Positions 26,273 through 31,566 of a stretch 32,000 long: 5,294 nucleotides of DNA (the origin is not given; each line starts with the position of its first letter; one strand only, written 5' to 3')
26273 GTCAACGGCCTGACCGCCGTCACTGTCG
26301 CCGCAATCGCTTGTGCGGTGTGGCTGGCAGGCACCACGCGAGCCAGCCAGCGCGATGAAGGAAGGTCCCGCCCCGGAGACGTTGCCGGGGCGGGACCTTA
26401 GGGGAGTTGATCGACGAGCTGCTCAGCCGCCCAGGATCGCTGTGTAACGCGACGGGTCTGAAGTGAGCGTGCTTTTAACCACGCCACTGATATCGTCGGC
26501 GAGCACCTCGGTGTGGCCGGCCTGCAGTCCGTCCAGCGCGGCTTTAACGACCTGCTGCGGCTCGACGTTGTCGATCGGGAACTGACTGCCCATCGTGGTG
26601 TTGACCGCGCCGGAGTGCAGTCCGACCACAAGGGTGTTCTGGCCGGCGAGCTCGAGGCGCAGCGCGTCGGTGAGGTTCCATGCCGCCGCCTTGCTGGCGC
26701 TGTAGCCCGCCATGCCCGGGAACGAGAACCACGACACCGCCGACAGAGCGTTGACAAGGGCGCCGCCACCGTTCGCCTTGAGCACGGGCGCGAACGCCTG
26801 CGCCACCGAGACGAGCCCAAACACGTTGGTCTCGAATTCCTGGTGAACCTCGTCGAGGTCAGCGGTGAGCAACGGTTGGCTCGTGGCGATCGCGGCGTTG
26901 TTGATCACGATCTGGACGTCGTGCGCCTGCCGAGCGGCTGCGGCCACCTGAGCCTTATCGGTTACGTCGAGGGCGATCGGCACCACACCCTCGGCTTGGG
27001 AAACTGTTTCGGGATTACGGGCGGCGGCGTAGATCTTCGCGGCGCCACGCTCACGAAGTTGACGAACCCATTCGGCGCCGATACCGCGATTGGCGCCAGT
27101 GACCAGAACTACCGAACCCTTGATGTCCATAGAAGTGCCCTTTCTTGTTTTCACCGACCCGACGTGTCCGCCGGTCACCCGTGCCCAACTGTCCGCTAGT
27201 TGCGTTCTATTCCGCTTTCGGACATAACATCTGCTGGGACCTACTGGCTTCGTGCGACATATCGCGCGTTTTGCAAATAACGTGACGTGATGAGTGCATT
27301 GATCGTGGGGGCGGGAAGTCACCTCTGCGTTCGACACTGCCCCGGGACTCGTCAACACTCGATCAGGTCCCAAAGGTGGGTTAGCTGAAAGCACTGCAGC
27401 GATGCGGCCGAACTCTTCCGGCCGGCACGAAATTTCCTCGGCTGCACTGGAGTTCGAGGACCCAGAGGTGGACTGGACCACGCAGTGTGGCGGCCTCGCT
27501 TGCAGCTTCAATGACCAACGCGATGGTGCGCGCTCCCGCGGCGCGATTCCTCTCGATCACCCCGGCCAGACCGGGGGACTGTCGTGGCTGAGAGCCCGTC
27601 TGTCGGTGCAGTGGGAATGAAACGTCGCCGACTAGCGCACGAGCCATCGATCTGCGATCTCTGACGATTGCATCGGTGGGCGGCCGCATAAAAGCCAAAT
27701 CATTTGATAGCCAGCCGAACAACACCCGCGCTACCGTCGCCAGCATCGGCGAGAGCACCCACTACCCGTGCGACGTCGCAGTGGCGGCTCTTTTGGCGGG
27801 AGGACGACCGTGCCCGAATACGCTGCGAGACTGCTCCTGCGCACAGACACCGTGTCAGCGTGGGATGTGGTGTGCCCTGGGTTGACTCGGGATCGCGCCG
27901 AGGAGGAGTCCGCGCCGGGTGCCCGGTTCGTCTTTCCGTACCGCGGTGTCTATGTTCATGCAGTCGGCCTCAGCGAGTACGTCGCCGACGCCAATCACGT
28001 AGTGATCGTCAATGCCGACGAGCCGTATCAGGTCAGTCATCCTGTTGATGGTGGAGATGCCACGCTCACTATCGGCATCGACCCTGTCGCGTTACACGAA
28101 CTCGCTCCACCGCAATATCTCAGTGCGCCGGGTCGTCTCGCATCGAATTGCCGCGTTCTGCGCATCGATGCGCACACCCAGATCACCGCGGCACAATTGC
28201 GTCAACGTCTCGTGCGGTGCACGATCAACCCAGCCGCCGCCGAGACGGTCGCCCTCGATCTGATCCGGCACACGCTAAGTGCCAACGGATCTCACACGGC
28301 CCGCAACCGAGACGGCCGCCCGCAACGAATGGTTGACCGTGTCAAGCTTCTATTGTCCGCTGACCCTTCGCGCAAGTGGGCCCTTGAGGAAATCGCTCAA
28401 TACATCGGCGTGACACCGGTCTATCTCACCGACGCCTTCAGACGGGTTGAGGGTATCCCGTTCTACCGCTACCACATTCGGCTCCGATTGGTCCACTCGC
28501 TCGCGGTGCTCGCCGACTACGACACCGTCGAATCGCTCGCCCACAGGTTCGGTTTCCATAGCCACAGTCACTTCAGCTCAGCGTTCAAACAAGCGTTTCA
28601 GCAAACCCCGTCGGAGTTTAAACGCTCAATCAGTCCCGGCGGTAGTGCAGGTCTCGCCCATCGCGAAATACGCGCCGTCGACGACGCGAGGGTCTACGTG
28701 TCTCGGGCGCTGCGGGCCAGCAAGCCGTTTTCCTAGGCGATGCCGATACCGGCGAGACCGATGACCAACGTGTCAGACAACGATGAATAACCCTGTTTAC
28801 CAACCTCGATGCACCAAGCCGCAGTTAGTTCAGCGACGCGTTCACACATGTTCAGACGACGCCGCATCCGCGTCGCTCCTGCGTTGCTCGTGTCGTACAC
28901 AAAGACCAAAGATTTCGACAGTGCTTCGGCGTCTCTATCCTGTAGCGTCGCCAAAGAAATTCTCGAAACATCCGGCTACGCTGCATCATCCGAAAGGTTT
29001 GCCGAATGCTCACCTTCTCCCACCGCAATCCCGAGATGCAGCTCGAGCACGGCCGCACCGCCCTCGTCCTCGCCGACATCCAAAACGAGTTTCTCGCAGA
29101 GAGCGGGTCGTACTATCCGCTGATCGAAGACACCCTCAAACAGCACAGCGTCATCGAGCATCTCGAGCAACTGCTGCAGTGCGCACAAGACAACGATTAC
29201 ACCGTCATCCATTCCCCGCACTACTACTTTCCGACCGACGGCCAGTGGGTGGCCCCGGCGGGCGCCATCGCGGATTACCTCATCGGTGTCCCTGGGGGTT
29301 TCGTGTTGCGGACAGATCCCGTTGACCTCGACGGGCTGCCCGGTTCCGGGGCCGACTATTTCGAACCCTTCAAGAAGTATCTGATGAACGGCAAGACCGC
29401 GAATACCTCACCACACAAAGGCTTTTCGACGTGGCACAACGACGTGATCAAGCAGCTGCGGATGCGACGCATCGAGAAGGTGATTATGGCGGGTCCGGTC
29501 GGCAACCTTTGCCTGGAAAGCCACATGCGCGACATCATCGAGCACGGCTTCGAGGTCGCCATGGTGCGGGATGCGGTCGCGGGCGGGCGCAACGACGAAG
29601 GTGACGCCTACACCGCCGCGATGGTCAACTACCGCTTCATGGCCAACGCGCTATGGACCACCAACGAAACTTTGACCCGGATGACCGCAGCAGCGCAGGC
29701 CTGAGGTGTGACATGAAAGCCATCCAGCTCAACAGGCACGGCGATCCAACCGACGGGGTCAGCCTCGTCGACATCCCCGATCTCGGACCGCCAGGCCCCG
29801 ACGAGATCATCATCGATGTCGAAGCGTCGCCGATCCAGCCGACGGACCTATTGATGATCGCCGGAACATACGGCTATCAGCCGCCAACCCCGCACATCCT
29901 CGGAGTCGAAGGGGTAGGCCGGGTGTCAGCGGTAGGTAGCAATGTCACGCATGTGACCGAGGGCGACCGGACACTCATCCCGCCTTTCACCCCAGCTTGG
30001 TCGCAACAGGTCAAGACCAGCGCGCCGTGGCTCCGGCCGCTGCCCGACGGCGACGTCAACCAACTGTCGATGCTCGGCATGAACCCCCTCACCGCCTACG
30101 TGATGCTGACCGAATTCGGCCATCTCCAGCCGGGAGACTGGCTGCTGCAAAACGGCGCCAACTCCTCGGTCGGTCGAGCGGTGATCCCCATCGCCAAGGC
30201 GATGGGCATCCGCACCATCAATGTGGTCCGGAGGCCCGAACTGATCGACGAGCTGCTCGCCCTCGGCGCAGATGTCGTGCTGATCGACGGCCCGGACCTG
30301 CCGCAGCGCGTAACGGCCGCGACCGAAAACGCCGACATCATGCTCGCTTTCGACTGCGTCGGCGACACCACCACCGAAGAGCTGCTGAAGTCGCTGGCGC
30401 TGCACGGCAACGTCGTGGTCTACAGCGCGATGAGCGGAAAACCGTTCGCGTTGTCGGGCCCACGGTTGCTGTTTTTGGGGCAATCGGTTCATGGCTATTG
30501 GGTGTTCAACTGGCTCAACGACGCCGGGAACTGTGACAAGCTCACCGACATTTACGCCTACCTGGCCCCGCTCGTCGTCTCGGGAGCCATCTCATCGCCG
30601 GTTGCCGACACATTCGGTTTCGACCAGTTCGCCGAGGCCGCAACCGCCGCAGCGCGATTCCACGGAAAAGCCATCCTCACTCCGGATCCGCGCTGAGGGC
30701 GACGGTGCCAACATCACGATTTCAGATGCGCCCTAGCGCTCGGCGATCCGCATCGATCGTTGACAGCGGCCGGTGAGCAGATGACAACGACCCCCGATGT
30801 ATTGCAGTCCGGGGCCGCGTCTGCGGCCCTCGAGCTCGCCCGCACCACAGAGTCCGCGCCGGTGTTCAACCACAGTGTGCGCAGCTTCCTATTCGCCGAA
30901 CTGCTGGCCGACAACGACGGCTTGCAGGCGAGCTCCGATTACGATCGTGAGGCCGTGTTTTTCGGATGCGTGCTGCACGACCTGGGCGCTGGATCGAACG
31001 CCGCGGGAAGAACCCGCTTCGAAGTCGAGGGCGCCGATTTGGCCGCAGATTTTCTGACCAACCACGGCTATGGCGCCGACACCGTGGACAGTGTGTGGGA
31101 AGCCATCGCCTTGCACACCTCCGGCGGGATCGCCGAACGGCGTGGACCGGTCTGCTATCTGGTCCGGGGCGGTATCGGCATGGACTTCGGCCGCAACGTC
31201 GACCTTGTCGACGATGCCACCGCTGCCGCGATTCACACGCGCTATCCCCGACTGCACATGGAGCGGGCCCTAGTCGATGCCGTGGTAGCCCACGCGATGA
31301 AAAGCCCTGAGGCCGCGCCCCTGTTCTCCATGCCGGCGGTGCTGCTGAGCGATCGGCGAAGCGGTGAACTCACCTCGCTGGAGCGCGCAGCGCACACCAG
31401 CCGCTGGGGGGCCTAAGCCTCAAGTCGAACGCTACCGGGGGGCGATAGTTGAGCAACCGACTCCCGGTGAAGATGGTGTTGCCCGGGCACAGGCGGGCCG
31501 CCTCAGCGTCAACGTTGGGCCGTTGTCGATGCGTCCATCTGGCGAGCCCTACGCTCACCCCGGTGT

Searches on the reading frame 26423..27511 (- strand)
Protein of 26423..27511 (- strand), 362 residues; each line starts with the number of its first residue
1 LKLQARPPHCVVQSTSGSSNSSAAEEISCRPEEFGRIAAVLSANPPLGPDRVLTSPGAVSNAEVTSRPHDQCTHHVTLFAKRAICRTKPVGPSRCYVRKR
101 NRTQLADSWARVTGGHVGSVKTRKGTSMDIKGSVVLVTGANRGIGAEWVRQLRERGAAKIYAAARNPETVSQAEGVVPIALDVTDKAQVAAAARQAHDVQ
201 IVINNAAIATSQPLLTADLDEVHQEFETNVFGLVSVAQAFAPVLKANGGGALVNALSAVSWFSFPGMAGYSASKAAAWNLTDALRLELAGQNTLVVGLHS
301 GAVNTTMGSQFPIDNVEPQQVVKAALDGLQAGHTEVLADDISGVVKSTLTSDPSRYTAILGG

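Call 3: search_protein_families(library=pfam, proteins=[window:26423-27511:-], max_evalue=0.01)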
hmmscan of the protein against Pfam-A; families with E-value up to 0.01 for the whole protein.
window:26423-27511:- (362 aa): 7 families
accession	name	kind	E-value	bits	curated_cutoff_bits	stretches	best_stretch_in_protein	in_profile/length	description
PF00106.31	adh_short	-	2.5e-35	122.2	26.6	1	134-310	2-189/195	short chain dehydrogenase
PF13561.12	adh_short_C2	-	3.8e-23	82.7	27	1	139-319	1-193/236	Enoyl-(Acyl carrier protein) reductase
PF08659.16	KR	-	1.4e-10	41.8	22.6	1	134-297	2-172/180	KR domain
PF13460.12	NAD_binding_10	-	6.3e-07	29.9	27.2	1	139-210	1-72/184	NAD(P)H-binding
PF01370.27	Epimerase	-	4.1e-06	26.8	20.9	1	135-217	1-83/240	NAD dependent epimerase/dehydratase family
PF04321.23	RmlD_sub_bind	-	0.0014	18.2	27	1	135-208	3-61/287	RmlD substrate binding domain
PF02719.21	Polysacc_synt_2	-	0.0019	17.9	20.2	1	135-239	1-114/293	Polysaccharide biosynthesis protein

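Call 4: search_protein_families(library=ncbifam, proteins=[window:26423-27511:-], max_evalue=0.00001)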
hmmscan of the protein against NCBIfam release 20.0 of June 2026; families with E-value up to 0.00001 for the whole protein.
window:26423-27511:- (362 aa): 190 families (the best 25 are shown)
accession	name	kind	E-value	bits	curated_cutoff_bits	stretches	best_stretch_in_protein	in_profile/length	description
NF006119.0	PRK08264.1-5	subfamily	1.1e-85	286.9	249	1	128-355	2-226/233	SDR family oxidoreductase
NF006117.0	PRK08264.1-3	equivalog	1e-79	267.5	299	1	128-356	1-229/234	SDR family oxidoreductase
NF006118.0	PRK08264.1-4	subfamily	2.4e-73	246.6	279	1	128-356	1-234/244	SDR family oxidoreductase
NF006115.0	PRK08264.1-1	equivalog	4.8e-60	202.9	454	1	128-358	1-232/237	SDR family oxidoreductase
NF006120.0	PRK08264.1-6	subfamily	1.1e-58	198.8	274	1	127-345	2-228/246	SDR family oxidoreductase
NF006116.0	PRK08264.1-2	equivalog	5.3e-51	173.5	459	1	133-351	7-223/235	SDR family oxidoreductase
NF004284.0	PRK05693.1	equivalog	3.2e-31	108.9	326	1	134-310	3-183/274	SDR family oxidoreductase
NF005559.1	PRK07231.1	subfamily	1e-29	103.8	215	1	130-324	2-208/249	glucose 1-dehydrogenase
NF004826.0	PRK06182.1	subfamily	3.9e-29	101.8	305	1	133-354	5-225/274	oxidoreductase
NF004526.0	PRK05872.1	subfamily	4.3e-28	98.3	276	1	126-310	4-197/297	short-chain dehydrogenase/reductase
NF005878.0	PRK07825.1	subfamily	7.1e-28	97.7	287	1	127-346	4-234/278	short chain dehydrogenase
NF006114.0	PRK08263.1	subfamily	1.9e-26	93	290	1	134-301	5-180/280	short chain dehydrogenase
NF006073.0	PRK08219.1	equivalog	5.8e-26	91.6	218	1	133-310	4-181/227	SDR family oxidoreductase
NF006565.0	PRK09072.1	equivalog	1.1e-25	90.7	238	1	128-310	1-191/265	SDR family oxidoreductase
NF004823.0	PRK06179.1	subfamily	6.3e-25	88.1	310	1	131-311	4-187/271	oxidoreductase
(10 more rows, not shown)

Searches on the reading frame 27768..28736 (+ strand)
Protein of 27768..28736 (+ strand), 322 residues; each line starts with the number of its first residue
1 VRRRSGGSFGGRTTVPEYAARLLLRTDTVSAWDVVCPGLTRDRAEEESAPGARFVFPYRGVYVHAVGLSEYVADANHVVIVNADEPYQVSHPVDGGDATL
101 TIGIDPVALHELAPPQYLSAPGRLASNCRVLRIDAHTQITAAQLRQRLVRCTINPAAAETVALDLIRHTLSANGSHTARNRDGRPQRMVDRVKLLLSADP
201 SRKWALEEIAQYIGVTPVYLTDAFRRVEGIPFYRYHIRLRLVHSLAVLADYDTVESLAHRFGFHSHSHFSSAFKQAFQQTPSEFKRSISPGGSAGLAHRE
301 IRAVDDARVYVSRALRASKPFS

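Call 4: search_protein_families(library=ncbifam, proteins=[window:27768-28736:+], max_evalue=0.00001)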
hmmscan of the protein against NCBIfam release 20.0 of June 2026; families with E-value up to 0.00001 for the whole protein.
window:27768-28736:+ (322 aa): 14 families
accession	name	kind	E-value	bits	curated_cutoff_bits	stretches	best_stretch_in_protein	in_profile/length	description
NF047788.1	TransRegPocR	equivalog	5.7e-11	42.2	500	1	134-287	141-290/296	transcriptional regulator PocR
NF047455.1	TF_Staph_AryK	equivalog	1e-10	40.6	850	1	186-288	156-259/759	transcriptional regulator AryK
NF041686.2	ant_diox_reg_AndR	equivalog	1.9e-09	37.6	350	1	74-285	102-318/321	anthranilate 1,2-dioxygenase regulatory protein AndR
NF033869.1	viru_reg_Rsp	equivalog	5e-09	35.2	400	1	202-289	162-250/701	AraC family transcriptional regulator Rsp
NF007243.0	PRK09685.1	equivalog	8.9e-09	35.2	199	1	207-288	219-302/303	transcriptional regulator FeaR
NF011732.0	PRK15185.1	equivalog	4.4e-08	32.8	354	1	190-287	209-306/309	transcriptional regulator HilD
TIGR04094.1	adjacent_YSIRK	equivalog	9e-08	31.5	200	1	201-285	299-383/383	YSIRK-targeted surface antigen transcriptional regulator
TIGR02297.1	HpaA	equivalog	3.7e-07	29.7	274.65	1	138-286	140-286/287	4-hydroxyphenylacetate catabolism regulatory protein HpaA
NF007860.0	PRK10572.1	equivalog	6.4e-07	28.5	208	1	159-288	155-285/292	arabinose operon transcriptional regulator AraC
NF007693.0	PRK10371.1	equivalog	8.2e-07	28.5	253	1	127-286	139-298/309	transcriptional regulator MelR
NF010028.0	PRK13503.1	equivalog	1.4e-06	27.9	288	1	200-286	184-271/278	HTH-type transcriptional activator RhaS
NF011733.0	PRK15186.1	equivalog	4.6e-06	26.2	403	1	190-288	184-282/291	AraC family transcriptional regulator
NF006902.0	PRK09393.1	equivalog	8.4e-06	25.2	425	0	190-288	223-322/327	transcriptional regulator FtrA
NF052371.1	TransRegGbdRPseu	equivalog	9.3e-06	24.9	480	0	187-288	226-327/365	choline metabolism transcriptional regulator GbdR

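Call 19: search_protein_families(library=pfam, proteins=[window:27768-28736:+], max_evalue=0.01)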
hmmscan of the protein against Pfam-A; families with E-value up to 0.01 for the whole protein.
window:27768-28736:+ (322 aa): 2 families
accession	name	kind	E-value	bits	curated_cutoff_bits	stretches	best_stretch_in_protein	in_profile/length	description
PF12833.13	HTH_18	-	1.5e-16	60.9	33.6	1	209-286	1-79/80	Helix-turn-helix domain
PF00165.29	HTH_AraC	-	7.7e-11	42.3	26.6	1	252-284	9-40/42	Bacterial regulatory helix-turn-helix proteins, AraC family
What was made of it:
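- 27810..28736 (+): AraC-family regulator, divergent from the SDR at 26423-27130 and therefore on the far side of the CAR from the module. HTH_18/HTH_AraC domains (call 19).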

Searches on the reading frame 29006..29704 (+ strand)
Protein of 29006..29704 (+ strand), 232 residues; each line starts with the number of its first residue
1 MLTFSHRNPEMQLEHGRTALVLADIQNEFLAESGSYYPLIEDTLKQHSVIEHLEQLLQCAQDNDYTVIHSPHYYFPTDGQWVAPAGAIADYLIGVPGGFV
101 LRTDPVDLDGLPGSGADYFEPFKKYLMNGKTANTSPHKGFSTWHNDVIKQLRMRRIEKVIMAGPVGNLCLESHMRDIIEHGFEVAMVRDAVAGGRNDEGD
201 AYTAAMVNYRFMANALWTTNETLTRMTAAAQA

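Call 79: search_protein_families(library=ncbifam, proteins=[window:29006-29704:+], max_evalue=0.00001)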
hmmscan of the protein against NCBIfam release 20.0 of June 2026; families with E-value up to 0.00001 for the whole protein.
window:29006-29704:+ (232 aa): 3 families
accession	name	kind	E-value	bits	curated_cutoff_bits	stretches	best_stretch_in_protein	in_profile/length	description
NF050097.1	BiurAmidohydBiuH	equivalog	3.2e-11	43.1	370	1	131-199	127-194/221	biuret amidohydrolase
TIGR03614.1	RutB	equivalog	6.3e-07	29.2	377.95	1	8-192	6-187/226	pyrimidine utilization protein B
NF008517.0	PRK11440.1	equivalog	7.7e-07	29.2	195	0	145-197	110-162/188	hydrolase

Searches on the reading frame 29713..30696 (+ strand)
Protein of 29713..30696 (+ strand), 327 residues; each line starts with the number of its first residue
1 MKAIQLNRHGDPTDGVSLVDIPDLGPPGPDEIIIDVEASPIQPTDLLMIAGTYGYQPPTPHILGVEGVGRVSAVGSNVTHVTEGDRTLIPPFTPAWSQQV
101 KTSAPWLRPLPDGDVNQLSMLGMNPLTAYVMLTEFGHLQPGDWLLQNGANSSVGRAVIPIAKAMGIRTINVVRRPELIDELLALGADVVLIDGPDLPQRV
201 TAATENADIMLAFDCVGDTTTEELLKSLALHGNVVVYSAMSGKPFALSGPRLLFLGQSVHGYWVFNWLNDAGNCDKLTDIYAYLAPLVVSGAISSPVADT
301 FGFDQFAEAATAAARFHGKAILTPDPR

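Call 79: search_protein_families(library=ncbifam, proteins=[window:29713-30696:+], max_evalue=0.00001)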
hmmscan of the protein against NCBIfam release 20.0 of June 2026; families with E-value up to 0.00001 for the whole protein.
window:29713-30696:+ (327 aa): 16 families
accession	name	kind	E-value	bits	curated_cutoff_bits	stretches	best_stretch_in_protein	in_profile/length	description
TIGR02824.1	quinone_pig3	subfamily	7.5e-30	104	296.8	1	1-322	1-323/325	putative NAD(P)H quinone oxidoreductase, PIG3 family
NF008024.0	PRK10754.1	subfamily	1.7e-20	73.3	348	1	2-311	3-309/327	NADPH:quinone reductase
NF010344.0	PRK13771.1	subfamily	1.3e-16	60.5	349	2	137-238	159-255/334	putative alcohol dehydrogenase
NF041172.1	AcrlCoa_red_Thmprot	equivalog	2.3e-16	59.7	500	1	137-237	159-255/334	acryloyl-CoA reductase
TIGR02823.1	oxido_YhdH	subfamily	3.6e-14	52.3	297.25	1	29-243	26-247/324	acrylyl-CoA reductase family protein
NF041183.1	Pks2_ls1_myc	equivalog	9.4e-13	45.9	2400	1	23-235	1426-1640/2086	sulfolipid-1 biosynthesis phthioceranic/hydroxyphthioceranic acid synthase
TIGR01751.1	crot-CoA-red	equivalog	1.3e-10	40.6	378.55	0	123-198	170-246/398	crotonyl-CoA carboxylase/reductase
NF041097.1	keto_inos_dh_IolM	equivalog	9.2e-10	37.7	450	0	16-85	40-115/389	scyllo-inosose 3-dehydrogenase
NF058644.1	CurcmRedCuraProt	equivalog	1.2e-09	37.7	440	1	116-235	117-237/336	NADPH-dependent curcumin/dihydrocurcumin reductase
NF006940.0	PRK09422.1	equivalog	1.1e-08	34.5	344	1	28-89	23-82/338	alcohol dehydrogenase AdhP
TIGR03451.1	mycoS_dep_FDH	equivalog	1.4e-08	33.9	512.9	1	11-88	12-83/358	S-(hydroxymethyl)mycothiol dehydrogenase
NF047908.1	AldhRedAhr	equivalog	2e-08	33.5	470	0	23-86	22-84/335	NADPH-dependent aldehyde reductase Ahr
TIGR03989.1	Rxyl_3153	subfamily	7.3e-08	32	440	1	20-95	18-90/370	NDMA-dependent alcohol dehydrogenase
NF051456.1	acrylyl_AcuI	equivalog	2.5e-07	29.8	440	1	30-238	28-242/325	acrylyl-CoA reductase (NADPH)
TIGR02817.1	adh_fam_1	subfamily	3.6e-07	29.9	284.05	0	3-86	2-85/336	zinc-binding alcohol dehydrogenase family protein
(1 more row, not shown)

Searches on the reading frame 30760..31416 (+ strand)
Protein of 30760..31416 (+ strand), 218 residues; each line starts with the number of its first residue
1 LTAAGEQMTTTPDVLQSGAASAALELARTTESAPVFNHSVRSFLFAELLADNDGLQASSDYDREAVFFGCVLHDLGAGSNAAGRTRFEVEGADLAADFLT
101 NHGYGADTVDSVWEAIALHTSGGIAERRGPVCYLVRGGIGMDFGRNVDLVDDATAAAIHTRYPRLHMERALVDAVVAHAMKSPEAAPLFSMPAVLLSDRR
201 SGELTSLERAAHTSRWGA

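Call 96: search_protein_families(library=pfam, proteins=[window:30760-31416:+], max_evalue=0.001)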
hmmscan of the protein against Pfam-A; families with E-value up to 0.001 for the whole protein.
window:30760-31416:+ (218 aa): 1 family
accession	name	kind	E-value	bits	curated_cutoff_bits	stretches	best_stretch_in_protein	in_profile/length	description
PF01966.28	HD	-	2.9e-07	31.2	22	1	35-126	1-92/116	HD domain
